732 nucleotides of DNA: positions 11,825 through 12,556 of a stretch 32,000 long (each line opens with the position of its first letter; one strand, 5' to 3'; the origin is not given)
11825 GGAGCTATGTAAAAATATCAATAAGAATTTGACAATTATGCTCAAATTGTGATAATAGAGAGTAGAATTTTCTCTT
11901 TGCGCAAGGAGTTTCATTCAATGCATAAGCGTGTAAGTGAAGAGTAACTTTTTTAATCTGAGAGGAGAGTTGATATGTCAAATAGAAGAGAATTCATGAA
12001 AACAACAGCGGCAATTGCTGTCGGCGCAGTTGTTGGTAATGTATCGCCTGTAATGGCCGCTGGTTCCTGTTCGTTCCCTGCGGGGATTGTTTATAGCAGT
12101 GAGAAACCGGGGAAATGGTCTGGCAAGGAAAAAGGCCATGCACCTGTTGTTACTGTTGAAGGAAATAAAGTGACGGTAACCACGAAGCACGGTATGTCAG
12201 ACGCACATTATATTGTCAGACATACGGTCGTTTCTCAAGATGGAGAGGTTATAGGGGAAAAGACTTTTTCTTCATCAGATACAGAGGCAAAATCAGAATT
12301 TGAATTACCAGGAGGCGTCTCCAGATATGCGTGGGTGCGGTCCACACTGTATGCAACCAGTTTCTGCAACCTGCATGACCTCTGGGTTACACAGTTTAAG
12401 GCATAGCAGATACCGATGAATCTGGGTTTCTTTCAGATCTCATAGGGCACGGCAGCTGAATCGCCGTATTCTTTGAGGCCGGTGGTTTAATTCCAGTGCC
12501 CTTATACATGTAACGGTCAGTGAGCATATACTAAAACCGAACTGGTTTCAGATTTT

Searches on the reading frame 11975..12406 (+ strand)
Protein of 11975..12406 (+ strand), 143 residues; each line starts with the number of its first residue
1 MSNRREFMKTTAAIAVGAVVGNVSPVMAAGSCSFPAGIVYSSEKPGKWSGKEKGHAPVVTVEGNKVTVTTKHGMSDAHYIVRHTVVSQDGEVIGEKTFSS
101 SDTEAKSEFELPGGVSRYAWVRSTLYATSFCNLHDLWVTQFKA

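Call 49: search_protein_families(library=pfam, proteins=[window:11975-12406:+], max_evalue=0.001)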
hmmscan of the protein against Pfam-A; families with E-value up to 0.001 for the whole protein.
window:11975-12406:+ (143 aa): 1 family
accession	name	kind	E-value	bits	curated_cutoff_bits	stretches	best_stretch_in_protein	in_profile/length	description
PF01880.24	Desulfoferrodox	-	4.2e-08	34.1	22.2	1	50-138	4-96/98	Desulfoferrodoxin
